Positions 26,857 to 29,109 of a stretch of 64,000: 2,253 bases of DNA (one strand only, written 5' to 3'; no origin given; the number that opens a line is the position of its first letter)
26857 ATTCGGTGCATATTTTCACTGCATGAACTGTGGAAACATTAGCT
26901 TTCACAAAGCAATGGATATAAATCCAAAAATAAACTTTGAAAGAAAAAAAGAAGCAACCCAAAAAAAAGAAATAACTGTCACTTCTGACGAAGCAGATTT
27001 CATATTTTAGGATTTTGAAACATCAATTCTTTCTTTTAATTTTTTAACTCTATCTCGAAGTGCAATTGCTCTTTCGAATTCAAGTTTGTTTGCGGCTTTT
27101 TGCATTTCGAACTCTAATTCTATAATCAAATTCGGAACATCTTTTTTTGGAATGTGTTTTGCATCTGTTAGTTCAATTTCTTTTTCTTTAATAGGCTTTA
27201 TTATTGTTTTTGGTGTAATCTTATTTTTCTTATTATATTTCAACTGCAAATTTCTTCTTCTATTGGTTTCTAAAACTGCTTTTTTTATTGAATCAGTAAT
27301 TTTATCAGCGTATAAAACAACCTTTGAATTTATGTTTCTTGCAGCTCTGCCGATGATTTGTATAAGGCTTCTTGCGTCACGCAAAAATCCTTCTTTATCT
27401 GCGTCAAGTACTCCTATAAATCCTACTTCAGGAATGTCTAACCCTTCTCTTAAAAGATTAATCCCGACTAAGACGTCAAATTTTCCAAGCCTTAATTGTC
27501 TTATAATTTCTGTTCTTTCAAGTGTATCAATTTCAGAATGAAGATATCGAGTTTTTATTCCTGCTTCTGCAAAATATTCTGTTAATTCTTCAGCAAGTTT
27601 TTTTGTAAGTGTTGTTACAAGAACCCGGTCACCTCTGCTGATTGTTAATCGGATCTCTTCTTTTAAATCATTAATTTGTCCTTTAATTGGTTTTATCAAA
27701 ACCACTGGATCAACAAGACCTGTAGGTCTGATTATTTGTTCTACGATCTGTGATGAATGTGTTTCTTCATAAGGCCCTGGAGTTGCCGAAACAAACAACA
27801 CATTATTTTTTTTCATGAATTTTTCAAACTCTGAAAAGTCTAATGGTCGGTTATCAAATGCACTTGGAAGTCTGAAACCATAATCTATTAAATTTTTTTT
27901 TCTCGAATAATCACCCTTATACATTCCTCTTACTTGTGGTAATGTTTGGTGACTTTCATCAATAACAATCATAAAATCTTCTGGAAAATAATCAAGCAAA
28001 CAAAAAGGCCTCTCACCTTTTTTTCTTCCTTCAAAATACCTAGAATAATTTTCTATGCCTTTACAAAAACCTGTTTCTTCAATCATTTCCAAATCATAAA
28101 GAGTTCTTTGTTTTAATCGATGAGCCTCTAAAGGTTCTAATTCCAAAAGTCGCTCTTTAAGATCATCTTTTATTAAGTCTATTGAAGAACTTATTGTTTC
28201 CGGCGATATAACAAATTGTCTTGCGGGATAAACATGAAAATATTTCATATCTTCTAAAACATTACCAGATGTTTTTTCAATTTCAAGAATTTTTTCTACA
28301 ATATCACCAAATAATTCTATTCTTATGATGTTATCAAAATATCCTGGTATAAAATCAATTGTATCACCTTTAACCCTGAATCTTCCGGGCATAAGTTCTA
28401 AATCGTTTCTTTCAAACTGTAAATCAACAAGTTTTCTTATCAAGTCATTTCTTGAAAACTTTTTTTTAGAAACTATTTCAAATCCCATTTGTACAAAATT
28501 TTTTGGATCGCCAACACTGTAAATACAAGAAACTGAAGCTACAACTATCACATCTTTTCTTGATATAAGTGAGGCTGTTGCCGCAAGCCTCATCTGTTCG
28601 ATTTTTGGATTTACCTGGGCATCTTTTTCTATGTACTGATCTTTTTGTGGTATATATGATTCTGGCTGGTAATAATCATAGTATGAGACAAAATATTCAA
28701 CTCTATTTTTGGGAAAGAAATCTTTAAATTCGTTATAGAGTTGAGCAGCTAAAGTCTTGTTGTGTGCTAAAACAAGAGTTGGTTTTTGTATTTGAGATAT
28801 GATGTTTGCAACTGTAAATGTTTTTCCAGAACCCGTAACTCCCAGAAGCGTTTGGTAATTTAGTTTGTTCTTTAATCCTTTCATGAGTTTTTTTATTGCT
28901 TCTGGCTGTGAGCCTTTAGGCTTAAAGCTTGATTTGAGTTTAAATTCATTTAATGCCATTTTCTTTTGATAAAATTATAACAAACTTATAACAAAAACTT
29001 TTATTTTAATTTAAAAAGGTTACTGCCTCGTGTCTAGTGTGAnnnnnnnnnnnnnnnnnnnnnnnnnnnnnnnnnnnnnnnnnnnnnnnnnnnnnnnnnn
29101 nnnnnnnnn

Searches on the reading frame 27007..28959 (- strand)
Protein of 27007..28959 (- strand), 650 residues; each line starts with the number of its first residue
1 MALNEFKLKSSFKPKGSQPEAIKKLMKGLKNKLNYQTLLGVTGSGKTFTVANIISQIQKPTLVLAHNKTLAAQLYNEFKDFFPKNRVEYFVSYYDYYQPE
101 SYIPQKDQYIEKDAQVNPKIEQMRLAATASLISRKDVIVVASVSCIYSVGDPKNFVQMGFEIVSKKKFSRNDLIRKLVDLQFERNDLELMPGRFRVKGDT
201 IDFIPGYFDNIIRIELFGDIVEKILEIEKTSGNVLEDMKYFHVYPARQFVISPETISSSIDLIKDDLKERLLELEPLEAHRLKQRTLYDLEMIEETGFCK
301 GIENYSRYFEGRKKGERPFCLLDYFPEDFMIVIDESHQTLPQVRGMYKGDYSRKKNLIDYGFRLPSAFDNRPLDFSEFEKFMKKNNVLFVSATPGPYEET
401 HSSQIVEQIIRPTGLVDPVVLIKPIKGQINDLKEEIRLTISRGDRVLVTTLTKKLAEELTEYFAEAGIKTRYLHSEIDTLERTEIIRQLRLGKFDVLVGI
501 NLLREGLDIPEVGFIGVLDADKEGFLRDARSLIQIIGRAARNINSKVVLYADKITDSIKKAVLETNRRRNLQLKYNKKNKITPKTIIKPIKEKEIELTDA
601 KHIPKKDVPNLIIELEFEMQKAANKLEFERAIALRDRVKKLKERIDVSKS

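Call 10: search_protein_families(library=pfam, proteins=[window:27007-28959:-])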
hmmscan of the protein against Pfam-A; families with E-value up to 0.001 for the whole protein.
window:27007-28959:- (650 aa): 6 families
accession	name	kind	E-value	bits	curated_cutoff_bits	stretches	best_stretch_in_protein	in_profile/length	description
PF17757.6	UvrB_inter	-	8.2e-25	87.2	22.9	1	163-249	4-91/91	UvrB interaction domain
PF12344.14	UvrB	-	5.7e-20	71.3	27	1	549-591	1-43/43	Ultra-violet resistance protein B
PF00271.37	Helicase_C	-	5.3e-19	68.9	23.5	1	429-542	3-109/110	Helicase conserved C-terminal domain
PF04851.21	ResIII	-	3e-14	53.7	22.5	1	12-88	2-83/164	Type III restriction enzyme, res subunit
PF02151.25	UVR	-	3.4e-10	39.8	21.5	1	610-643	2-35/36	UvrB/uvrC motif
PF00270.35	DEAD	-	3.1e-08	34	26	1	18-88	4-77/167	DEAD/DEAH box helicase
